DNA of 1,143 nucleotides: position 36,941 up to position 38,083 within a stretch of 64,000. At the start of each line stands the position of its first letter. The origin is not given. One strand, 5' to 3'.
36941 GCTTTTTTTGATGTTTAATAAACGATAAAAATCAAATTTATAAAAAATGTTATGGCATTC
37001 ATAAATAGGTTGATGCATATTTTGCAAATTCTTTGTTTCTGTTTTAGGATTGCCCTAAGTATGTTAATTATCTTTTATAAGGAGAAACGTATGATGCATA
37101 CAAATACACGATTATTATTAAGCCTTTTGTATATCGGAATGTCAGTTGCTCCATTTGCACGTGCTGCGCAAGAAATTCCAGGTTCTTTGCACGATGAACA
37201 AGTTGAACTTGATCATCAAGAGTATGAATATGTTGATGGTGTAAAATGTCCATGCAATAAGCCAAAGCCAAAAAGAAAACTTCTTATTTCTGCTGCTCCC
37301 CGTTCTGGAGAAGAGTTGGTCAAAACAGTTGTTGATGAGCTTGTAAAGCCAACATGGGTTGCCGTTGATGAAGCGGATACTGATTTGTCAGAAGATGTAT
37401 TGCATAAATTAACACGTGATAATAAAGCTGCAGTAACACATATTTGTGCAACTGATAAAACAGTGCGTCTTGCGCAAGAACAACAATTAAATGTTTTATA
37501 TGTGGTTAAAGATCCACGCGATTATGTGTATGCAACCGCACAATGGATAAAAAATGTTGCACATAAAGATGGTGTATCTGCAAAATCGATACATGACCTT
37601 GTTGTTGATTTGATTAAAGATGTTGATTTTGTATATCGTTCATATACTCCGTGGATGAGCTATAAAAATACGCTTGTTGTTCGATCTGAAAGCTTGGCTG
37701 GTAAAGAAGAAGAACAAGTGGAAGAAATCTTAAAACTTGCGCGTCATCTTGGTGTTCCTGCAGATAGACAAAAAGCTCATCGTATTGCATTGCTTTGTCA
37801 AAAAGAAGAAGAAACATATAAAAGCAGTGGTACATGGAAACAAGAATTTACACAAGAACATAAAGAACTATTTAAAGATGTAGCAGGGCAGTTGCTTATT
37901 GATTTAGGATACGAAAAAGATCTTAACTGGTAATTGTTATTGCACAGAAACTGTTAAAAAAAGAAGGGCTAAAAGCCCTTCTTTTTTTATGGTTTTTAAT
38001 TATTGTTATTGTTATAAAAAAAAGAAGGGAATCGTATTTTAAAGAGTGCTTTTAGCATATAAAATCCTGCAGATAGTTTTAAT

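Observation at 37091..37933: Signal-peptide-bearing PAPS-type sulfotransferase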

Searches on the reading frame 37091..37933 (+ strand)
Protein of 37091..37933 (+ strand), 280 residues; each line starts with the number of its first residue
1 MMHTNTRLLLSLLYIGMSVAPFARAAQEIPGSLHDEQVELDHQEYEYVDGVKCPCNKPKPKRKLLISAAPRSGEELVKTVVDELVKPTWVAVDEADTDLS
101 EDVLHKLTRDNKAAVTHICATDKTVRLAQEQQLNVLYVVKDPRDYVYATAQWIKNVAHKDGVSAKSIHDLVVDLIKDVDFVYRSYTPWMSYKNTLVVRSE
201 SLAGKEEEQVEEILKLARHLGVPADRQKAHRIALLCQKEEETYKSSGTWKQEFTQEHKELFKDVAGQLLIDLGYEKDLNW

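Call 3: search_protein_families(library=pfam, proteins=[window:37091-37933:+], max_evalue=1)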
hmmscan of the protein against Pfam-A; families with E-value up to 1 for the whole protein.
window:37091-37933:+ (280 aa): 2 families
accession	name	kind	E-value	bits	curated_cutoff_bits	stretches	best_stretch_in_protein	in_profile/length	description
PF00685.33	Sulfotransfer_1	-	6.7e-06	26.1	22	1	62-260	2-242/255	Sulfotransferase domain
PF16735.10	MYO10_CC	-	0.83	10.3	27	1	206-238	2-33/52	Unconventional myosin-X coiled coil domain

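Call 4: search_protein_families(library=ncbifam, proteins=[window:37091-37933:+], max_evalue=1)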
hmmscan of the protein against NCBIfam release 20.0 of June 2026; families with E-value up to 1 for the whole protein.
window:37091-37933:+ (280 aa): 1 family
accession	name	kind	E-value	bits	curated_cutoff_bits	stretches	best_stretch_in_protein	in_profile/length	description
NF052394.1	NodProtNoeE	equivalog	0.016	13.9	500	1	238-279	247-289/387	nodulation protein NoeE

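Call 5: search_solved_structures(query=window:37091-37933:+, max_evalue=10, show_alignments=3)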
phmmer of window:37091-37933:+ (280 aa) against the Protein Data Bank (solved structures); distinct sequences matched with E-value up to 10: 1.
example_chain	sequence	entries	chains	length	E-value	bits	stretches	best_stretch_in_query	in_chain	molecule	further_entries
7dc3_A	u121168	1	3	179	0.046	16.5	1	114-235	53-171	Isoform 2 of Myelin regulatory factor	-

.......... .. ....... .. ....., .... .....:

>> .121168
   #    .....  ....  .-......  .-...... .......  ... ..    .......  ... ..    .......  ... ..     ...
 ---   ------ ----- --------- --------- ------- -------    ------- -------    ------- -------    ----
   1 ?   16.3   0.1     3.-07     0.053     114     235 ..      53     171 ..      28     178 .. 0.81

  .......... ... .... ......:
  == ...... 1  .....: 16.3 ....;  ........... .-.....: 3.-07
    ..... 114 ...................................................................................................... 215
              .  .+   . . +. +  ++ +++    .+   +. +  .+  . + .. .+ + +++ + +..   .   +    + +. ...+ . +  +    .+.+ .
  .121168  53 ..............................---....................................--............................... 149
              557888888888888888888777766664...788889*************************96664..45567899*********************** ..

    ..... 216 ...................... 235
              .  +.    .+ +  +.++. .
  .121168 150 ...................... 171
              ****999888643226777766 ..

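Call 6: find_homologous_proteins(query=window:37091-37933:+, max_evalue=0.001)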
Query window:37091-37933:+ (280 aa): 85 proteins with E <= 0.001 among 1567 candidates.
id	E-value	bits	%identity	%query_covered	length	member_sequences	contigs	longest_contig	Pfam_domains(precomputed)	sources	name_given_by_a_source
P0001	2.4e-183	626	100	100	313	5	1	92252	PF00685.34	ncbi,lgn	-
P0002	2.7e-157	540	85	100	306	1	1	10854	-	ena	-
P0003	1.0e-151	522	83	100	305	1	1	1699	-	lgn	-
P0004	1.0e-25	109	28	78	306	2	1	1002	PF00685.34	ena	-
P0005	3.5e-22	97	30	78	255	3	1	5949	PF00685.34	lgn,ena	-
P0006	3.0e-21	94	30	84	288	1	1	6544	PF00685.34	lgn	-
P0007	9.6e-21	93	31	80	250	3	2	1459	PF00685.34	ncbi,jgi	jgi:hypothetical protein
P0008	1.1e-20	92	30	78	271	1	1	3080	PF00685.34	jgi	jgi:Sulfotransferase domain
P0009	2.0e-20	92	30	78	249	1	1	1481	PF00685.34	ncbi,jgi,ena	jgi:hypothetical protein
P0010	4.9e-20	90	29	78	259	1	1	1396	PF00685.34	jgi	jgi:sulfotransferase 6B1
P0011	7.5e-20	90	29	81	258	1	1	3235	PF00685.34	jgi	jgi:sulfotransferase 6B1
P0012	1.4e-19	89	30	78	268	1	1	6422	PF00685.34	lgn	-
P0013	1.0e-18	86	28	82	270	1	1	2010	PF00685.34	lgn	-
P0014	1.1e-18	86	31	66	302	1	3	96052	PF00685.34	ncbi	-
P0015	1.1e-18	86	27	79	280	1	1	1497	PF00685.34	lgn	-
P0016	1.6e-18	85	28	79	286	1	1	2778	PF00685.34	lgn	-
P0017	2.3e-18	85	29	78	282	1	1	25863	PF00685.34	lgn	-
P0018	2.3e-18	85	30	65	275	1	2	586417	PF00685.34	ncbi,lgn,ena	-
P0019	2.6e-18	85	31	68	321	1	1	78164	PF00685.34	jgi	-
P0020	3.3e-18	84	29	78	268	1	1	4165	PF00685.34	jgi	jgi:hypothetical protein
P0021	4.0e-18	84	29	77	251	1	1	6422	PF00685.34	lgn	-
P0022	8.3e-18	83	34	52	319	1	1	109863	PF00685.34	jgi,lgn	-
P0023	1.2e-17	82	30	84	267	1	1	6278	PF00685.34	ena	-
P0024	1.6e-17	82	32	55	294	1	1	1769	PF00685.34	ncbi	ncbi:MAG: hypothetical protein ACE5RI_09745 [Candidatus Nitrosomaritimum yanchengensis]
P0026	7.2e-17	80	32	59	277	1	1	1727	PF00685.34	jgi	jgi:hypothetical protein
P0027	8.9e-17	80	28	79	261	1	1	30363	PF00685.34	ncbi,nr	ncbi:MAG: sulfotransferase domain-containing protein [Candidatus Babeliales bacterium]|nr:sulfotrans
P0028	1.1e-16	79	27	80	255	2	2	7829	PF00685.34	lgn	-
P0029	4.2e-16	77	26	78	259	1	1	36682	PF00685.34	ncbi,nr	ncbi:MAG: sulfotransferase domain-containing protein [Candidatus Babeliales bacterium]|nr:sulfotrans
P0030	4.7e-16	77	29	78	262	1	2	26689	PF00685.34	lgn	-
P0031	4.8e-16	77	28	78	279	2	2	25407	PF00685.34,PF03567.21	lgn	-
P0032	5.5e-16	77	29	78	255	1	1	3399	PF00685.34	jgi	jgi:sulfotransferase 6B1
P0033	7.8e-16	77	28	78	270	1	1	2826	PF00685.34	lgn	-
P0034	1.0e-15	76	31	81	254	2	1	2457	PF00685.34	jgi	jgi:hypothetical protein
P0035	1.1e-15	76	28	77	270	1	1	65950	PF00685.34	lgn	-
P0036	1.2e-15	76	28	78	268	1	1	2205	PF00685.34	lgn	-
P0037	2.6e-15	75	30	65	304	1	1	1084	PF00685.34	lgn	-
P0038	4.7e-15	74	30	79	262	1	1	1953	PF00685.34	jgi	jgi:sulfotransferase 6B1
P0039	4.9e-15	74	28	78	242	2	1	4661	PF00685.34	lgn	-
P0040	6.0e-15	74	28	78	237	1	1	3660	PF00685.34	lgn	-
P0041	6.7e-15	73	26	77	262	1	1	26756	PF00685.34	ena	-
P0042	7.3e-15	73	29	81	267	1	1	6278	PF00685.34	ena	-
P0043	1.0e-14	73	25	78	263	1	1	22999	PF00685.34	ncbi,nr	ncbi:MAG: sulfotransferase domain-containing protein [Candidatus Babeliales bacterium]|nr:sulfotrans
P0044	1.7e-14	72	27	80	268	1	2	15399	PF00685.34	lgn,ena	-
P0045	1.9e-14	72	32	65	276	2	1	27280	PF00685.34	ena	-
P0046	2.2e-14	72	27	77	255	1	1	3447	PF00685.34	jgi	jgi:sulfotransferase 6B1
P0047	2.5e-14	72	41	38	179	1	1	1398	PF00685.34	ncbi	-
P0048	3.0e-14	71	27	78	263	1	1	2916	PF00685.34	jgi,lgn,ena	-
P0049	3.8e-14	71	40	36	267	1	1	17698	PF00685.34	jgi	-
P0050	5.3e-14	70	24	79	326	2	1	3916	PF00685.34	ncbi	-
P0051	9.2e-14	70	29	60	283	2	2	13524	PF00685.34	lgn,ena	-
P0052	1.3e-13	69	25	78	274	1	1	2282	PF00685.34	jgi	jgi:sulfotransferase 6B1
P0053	1.9e-13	69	39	36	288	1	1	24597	PF00685.34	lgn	-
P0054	2.2e-13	68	29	63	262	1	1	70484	PF00685.34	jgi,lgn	-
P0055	7.7e-13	67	27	78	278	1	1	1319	PF00685.34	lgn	-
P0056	2.4e-12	65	27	76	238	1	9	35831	PF00685.34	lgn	-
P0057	2.9e-12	65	28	79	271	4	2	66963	PF00685.34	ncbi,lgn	-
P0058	6.4e-12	64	26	81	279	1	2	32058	PF00685.34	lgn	-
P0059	1.0e-11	63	25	78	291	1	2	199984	PF00685.34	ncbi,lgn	-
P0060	1.5e-11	62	26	79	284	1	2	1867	PF00685.34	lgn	-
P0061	2.5e-11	62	25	79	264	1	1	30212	PF00685.34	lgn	-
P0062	6.7e-11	60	28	59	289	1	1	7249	PF00685.34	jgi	jgi:hypothetical protein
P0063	9.7e-11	60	31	51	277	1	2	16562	PF00685.34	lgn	-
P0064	2.0e-10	59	27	61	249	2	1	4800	PF00685.34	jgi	jgi:hypothetical protein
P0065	5.4e-10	57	37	39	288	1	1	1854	PF00685.34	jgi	jgi:hypothetical protein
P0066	6.0e-10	57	30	62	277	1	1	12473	PF00685.34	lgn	-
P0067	1.3e-9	56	26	78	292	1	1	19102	PF00685.34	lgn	-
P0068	2.0e-9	55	25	78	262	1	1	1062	PF00685.34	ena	-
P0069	2.3e-9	55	30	51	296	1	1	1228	PF00685.34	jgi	jgi:hypothetical protein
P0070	1.2e-8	53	29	77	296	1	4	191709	PF00685.34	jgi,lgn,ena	jgi:hypothetical protein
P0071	1.3e-8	53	24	78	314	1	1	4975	PF00685.34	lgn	-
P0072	6.4e-8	51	27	78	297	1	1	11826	PF00685.34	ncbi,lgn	-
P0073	9.0e-8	50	26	57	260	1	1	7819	PF00685.34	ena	-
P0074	9.8e-8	50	36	37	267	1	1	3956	PF00685.34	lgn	-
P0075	3.8e-7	48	32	38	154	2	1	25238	PF13469.13,PF00685.34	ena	-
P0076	1.1e-6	47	34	38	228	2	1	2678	PF13469.13,PF00685.34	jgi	jgi:hypothetical protein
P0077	2.1e-6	46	25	78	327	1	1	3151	PF00685.34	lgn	-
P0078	2.2e-6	46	50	23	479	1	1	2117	PF13469.13,PF08433.17,PF00685.34,PF01583.27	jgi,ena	-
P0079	3.2e-6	45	76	12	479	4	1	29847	PF13469.13,PF13671.13,PF08433.17,PF13238.13,PF00685.34,PF01583.27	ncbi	-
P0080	4.3e-6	45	35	35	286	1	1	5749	PF00685.34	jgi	-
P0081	1.5e-5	43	74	12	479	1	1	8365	PF13469.13,PF08433.17,PF13238.13,PF00685.34,PF01583.27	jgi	jgi:adenylylsulfate kinase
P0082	1.7e-5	43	71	12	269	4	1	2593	PF13469.13,PF00685.34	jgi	jgi:hypothetical protein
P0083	1.7e-5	43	78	11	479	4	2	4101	PF13469.13,PF24883.3,PF13671.13,PF08433.17,PF13238.13,PF00685.34,PF01583.27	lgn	-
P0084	1.5e-4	40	68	12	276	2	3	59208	PF00685.34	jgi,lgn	-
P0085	6.3e-4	37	45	20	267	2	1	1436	PF13469.13,PF00685.34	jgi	jgi:hypothetical protein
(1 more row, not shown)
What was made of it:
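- Checked: 85 homologues were found, nearly all carrying PF00685 (call 6).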

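Call 12: find_encoding_contigs(protein=P0001, flank=10000, max_places=3)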
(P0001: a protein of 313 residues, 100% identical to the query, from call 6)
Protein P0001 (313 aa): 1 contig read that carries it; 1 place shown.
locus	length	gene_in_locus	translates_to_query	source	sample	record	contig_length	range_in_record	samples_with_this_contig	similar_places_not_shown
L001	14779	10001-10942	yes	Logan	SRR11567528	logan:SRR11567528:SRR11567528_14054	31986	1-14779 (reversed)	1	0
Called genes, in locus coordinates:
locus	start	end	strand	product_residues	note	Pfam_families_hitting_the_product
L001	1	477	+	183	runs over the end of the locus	PF00213:OSCP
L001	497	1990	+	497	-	PF00006:ATP-synt_ab, PF00306:ATP-synt_ab_C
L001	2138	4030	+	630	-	PF17092:PCB_OB (faint), PF00575:S1 (weak), PF13509:S1_2 (faint), PF00575:S1, PF23459:S1_RRP5 (weak), PF21710:Spt6_S1 (weak), PF00575:S1, PF23459:S1_RRP5 (weak), +1 more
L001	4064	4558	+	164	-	PF00334:NDK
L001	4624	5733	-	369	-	-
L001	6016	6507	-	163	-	-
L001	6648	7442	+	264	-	-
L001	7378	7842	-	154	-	PF01029:NusB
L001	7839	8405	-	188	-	PF08207:EFP_N, PF01132:EFP, PF09285:Elong-fact-P_C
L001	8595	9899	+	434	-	PF00464:SHMT, PF00155:Aminotran_1_2 (faint), PF01212:Beta_elim_lyase (faint), PF01041:DegT_DnrJ_EryC1 (weak)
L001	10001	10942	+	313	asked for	PF00685:Sulfotransfer_1 (faint)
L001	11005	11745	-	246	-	PF00535:Glycos_transf_2, PF13641:Glyco_tranf_2_3 (weak)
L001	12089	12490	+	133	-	PF00903:Glyoxalase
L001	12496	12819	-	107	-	-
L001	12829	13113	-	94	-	-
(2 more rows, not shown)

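Call 13: find_encoding_contigs(protein=P0002, flank=10000, max_places=3)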
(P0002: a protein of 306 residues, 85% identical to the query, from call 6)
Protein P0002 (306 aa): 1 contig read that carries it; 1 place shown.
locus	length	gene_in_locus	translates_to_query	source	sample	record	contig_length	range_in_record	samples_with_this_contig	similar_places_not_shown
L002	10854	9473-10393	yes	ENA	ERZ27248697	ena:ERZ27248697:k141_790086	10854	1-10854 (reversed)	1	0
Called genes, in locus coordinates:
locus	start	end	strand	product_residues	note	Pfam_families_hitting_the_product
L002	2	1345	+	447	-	?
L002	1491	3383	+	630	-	PF17092:PCB_OB (faint), PF00575:S1 (weak), PF13509:S1_2 (faint), PF00575:S1, PF23459:S1_RRP5 (weak), PF21710:Spt6_S1 (weak), PF00575:S1, PF23459:S1_RRP5 (weak), +1 more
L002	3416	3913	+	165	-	PF00334:NDK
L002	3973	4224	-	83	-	-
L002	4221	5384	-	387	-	-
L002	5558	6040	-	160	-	-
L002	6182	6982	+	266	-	-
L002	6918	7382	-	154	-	PF01029:NusB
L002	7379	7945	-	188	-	PF08207:EFP_N, PF01132:EFP, PF09285:Elong-fact-P_C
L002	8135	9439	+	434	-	PF00464:SHMT, PF01041:DegT_DnrJ_EryC1 (weak)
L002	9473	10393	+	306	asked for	-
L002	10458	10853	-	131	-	?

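Call 16: find_encoding_contigs(protein=P0003, flank=3000, max_places=2)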
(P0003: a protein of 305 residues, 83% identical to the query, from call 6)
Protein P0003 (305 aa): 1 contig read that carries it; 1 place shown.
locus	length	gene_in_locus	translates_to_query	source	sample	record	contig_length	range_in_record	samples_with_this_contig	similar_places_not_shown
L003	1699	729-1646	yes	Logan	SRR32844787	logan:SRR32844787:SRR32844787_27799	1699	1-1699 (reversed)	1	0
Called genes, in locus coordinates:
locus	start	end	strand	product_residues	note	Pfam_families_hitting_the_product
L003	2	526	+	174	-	?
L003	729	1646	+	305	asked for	-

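Call 24: predict_structure(alignment_id=A2)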
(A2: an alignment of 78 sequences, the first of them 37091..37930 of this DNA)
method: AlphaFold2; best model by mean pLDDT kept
length: 280 residues; sequences in the alignment: 78
mean_pLDDT: 85.7   pTM: 0.77
mean pLDDT of the five models: 85.7, 85.3, 85.0, 84.7, 84.3
residues with pLDDT >= 90: 182; 70-90: 47; 50-70: 27; < 50: 24
segments of 3 or more residues with pLDDT < 50: 21-42
pLDDT, mean of each block of 10 residues (from residue 1): 64 67 48 45 56 65 93 95 97 85 89 95 93 96 96 85 87 98 96 97 95 98 97 92 81 97 98 93
secondary structure, 60 per line:
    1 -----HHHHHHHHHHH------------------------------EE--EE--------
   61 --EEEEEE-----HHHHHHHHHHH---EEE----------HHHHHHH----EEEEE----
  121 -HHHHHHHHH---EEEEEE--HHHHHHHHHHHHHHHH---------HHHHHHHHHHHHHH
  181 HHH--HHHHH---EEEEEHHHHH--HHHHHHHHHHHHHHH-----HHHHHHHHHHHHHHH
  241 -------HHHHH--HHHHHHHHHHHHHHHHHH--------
elements in order: H6-16 E63-68 H74-84 E88-90 H101-107 E112-116 H122-130 E134-139 H142-157 H167-183 H186-190 E194-198 H199-203 H206-220 H226-240 H248-252 H255-272

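Call 28: fold_search(model_id=the predicted structure, library=pdb)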
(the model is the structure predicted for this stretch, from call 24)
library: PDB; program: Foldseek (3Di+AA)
matches with E <= 10: 1285; with E <= 0.001: 92
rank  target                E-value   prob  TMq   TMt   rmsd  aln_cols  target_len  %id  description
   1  3bfx_A                2.7e-07  1.00  0.55  0.61   5.1       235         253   15  Crystal structure of human sulfotransferase SULT1C1 in complex with PAP (released 2007-12-04)
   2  1ov4                  7.8e-07  1.00  0.55  0.57   5.4       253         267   18  Crystal structure of human DHEA-ST complexed with androsterone (released 2004-02-17)
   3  2ad1                  1.5e-06  1.00  0.52  0.59  13.5       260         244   17  Human Sulfotransferase SULT1C2 (released 2005-08-02)
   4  5x2b_H                2.0e-06  1.00  0.58  0.58   4.3       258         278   15  Crystal structure of mouse sulfotransferase SULT7A1 complexed with PAP (released 2018-03-28)
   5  1zd1_B                2.7e-06  1.00  0.51  0.57   4.5       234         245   17  Human Sulfortransferase SULT4A1 (released 2005-04-26)
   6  2qp3                  2.7e-06  1.00  0.53  0.56  13.5       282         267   16  Identification and Characterization of Two Amino Acids Critical for the Substrate Inhibition of SULT2A1 (released 2008-07-29)
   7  5x2b_F                2.8e-06  1.00  0.59  0.59   4.8       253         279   14  Crystal structure of mouse sulfotransferase SULT7A1 complexed with PAP (released 2018-03-28)
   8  5x2b_J                2.8e-06  1.00  0.58  0.59   4.9       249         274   14  Crystal structure of mouse sulfotransferase SULT7A1 complexed with PAP (released 2018-03-28)
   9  5x2b_L                3.2e-06  1.00  0.58  0.57   4.3       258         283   15  Crystal structure of mouse sulfotransferase SULT7A1 complexed with PAP (released 2018-03-28)
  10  5x2b_B                3.2e-06  1.00  0.54  0.55   5.3       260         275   15  Crystal structure of mouse sulfotransferase SULT7A1 complexed with PAP (released 2018-03-28)
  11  8xjq                  4.4e-06  1.00  0.53  0.51   6.1       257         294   15  Crystal structure of a sulfotransferase S4 in complex with PAP and PNPS (released 2024-12-25)
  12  1cjm                  4.4e-06  1.00  0.49  0.60  12.7       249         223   17  HUMAN SULT1A3 WITH SULFATE BOUND (released 1999-11-10)
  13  8xjp                  7.0e-06  1.00  0.53  0.51   5.8       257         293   15  Crystal structure of a sulfotransferase S4 in complex with PAP and 2-Phe-br (released 2024-12-25)
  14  2zvp                  8.2e-06  1.00  0.52  0.51   5.4       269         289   16  Crystal structure of mouse cytosolic sulfotransferase mSULT1D1 complex with PAP and p-nitrophenol (released 2008-12-30)
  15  5x2b_C                8.7e-06  1.00  0.58  0.58   4.3       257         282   14  Crystal structure of mouse sulfotransferase SULT7A1 complexed with PAP (released 2018-03-28)
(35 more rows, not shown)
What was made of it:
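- On Pfam PF00685 Sulfotransfer_1 (SULT-type PAPS sulfotransferases): AF2 pLDDT 85.7, pTM 0.77 (call 24); the top 50 PDB matches are all sulfotransferases, prob 1.00, TM 0.5-0.6 normalised on the full 280 aa including 60 disordered residues (call 28)
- Closest known: Cytosolic SULT-type PAPS sulfotransferases. Same: Same fold (Foldseek E 2.7e-7 to 1e-5, call 28).
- Checked: The AF2 model has pLDDT 85.7, and its top PDB fold matches are SULT1C1, SULT2A1 and SULT7A1 (calls 24, 28).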

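Call 29: list_cluster_members(proteins=[P0001, P0014, P0018, P0047, P0050, P0057, P0059, P0070, P0072, P0079])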
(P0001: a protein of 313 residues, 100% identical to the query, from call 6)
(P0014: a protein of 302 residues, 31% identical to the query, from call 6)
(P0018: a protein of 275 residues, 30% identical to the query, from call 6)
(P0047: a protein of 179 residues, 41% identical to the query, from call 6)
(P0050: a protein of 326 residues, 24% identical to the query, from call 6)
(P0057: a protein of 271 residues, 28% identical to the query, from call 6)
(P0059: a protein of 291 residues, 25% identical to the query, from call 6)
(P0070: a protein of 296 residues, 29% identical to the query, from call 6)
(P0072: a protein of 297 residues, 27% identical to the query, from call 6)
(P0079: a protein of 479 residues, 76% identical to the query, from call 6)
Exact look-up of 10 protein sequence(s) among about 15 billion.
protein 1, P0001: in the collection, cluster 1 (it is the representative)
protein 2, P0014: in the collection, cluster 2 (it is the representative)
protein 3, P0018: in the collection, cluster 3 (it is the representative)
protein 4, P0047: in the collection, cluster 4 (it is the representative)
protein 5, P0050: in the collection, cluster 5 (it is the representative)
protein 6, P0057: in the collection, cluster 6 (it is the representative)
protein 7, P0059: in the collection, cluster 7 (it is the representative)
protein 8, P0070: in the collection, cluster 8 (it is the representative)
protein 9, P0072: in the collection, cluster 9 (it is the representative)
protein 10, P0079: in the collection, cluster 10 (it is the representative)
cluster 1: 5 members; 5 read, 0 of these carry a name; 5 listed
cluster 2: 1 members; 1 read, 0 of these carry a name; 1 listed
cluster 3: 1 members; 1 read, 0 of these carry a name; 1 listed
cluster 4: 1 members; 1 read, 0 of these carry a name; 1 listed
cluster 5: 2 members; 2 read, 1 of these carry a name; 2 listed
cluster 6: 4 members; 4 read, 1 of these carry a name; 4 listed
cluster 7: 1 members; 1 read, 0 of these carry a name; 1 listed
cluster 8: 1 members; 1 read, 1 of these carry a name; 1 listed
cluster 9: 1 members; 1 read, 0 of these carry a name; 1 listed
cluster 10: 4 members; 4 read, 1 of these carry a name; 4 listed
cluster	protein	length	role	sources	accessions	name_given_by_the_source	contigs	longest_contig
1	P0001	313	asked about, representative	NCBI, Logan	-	-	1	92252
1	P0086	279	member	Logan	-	-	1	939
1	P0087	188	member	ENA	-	-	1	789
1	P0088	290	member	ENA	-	-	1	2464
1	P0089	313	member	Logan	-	-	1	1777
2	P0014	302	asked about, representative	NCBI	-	-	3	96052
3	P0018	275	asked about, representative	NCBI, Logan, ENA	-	-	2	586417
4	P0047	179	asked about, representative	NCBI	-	-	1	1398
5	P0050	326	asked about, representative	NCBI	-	-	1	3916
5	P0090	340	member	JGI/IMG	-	hypothetical protein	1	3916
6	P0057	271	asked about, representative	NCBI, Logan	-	-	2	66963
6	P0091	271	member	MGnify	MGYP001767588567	CR=1 FL=1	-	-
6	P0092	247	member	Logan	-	-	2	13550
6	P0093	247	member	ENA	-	-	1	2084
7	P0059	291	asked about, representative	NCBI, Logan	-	-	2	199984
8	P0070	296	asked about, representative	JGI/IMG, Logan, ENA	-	hypothetical protein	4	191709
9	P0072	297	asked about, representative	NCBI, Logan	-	-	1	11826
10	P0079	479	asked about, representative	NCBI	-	-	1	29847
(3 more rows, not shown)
